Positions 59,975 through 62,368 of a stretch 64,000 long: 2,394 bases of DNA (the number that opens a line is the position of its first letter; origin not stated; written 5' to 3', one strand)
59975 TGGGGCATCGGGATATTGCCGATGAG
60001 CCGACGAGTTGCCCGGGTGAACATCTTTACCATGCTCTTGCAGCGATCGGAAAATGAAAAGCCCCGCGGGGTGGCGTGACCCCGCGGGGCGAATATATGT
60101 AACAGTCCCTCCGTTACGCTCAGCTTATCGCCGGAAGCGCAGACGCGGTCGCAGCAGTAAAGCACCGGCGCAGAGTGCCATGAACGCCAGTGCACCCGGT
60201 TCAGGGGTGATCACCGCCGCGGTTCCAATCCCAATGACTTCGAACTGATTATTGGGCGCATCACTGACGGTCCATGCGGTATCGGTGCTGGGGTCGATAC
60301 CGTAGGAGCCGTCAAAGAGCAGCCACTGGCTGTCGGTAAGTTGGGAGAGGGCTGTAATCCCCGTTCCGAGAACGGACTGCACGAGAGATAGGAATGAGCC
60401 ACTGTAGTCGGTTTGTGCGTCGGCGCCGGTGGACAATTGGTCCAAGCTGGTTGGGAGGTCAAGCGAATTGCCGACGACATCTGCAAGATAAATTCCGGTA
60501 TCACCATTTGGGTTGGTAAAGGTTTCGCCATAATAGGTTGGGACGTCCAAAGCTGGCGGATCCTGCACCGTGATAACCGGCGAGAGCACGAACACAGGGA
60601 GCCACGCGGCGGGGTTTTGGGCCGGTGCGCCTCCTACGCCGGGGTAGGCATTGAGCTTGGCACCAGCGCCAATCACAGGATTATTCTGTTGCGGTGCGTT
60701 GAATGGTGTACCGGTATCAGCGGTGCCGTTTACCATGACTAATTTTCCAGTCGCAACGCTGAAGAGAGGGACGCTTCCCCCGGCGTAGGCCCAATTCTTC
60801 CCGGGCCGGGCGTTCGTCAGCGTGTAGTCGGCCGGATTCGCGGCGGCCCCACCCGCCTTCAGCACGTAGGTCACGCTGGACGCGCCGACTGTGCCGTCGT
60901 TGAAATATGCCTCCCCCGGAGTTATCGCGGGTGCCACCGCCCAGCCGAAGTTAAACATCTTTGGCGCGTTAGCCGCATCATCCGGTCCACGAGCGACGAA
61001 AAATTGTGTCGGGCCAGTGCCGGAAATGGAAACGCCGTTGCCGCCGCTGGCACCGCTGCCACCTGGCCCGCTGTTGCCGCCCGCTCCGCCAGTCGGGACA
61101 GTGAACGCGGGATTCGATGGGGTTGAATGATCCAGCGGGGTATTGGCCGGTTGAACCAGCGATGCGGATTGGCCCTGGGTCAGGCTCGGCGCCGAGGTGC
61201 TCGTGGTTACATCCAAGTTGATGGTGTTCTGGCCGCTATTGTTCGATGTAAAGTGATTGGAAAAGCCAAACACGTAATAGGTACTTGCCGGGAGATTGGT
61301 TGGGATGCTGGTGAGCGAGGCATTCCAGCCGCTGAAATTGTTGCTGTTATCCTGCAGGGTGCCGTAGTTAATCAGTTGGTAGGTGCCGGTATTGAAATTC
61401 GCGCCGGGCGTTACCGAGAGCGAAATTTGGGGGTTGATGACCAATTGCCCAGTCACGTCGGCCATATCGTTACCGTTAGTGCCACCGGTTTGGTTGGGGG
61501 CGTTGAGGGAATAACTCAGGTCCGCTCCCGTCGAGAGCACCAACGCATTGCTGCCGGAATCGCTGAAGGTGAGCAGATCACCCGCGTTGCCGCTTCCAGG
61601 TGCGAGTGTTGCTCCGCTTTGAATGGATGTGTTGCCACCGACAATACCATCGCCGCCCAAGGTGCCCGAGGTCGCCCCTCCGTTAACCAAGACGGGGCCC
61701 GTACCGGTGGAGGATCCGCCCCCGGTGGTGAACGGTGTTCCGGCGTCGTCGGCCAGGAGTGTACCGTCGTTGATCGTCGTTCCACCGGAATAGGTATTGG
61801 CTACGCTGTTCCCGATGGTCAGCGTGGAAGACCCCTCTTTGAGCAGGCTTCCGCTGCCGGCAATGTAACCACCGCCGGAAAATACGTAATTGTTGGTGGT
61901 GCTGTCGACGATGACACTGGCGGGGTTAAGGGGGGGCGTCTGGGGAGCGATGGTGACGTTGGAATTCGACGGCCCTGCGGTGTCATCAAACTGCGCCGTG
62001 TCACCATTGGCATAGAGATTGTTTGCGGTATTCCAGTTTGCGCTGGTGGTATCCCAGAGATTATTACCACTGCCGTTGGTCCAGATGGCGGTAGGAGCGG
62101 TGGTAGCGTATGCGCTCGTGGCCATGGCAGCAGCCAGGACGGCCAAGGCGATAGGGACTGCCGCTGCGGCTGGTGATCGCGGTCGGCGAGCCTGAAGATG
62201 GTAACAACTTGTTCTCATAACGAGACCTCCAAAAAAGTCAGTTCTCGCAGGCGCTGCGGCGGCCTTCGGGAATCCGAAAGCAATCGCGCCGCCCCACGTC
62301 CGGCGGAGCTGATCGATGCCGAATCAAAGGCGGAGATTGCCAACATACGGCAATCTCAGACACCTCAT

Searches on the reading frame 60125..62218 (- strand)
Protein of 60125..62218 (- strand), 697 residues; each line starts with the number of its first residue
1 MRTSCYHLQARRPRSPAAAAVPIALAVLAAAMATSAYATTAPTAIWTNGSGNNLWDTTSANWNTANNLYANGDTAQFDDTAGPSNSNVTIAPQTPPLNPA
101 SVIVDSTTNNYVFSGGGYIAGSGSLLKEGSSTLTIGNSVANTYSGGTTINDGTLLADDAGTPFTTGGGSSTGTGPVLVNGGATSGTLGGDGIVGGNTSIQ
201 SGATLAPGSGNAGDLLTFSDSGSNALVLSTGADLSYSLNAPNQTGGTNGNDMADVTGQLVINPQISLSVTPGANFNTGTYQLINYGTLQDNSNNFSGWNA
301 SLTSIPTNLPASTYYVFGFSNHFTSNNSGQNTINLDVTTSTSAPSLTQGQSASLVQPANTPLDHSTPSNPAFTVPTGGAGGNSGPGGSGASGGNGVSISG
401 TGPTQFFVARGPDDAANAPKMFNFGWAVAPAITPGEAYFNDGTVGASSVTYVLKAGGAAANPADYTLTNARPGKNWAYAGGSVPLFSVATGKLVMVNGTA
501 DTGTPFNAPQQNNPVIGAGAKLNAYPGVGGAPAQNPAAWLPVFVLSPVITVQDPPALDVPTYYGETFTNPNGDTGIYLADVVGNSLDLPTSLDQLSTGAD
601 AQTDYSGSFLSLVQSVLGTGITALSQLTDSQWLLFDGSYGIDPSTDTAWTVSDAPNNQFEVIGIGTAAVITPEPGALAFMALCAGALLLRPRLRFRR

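Call 46: search_protein_families(library=pfam, proteins=[window:60125-62218:-], max_evalue=0.0001)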
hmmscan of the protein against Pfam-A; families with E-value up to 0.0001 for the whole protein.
window:60125-62218:- (697 aa): 1 family
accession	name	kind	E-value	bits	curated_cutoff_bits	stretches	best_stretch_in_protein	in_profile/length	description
PF12951.13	PATR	-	1.3e-06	28.7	27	1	125-155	1-29/30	Passenger-associated-transport-repeat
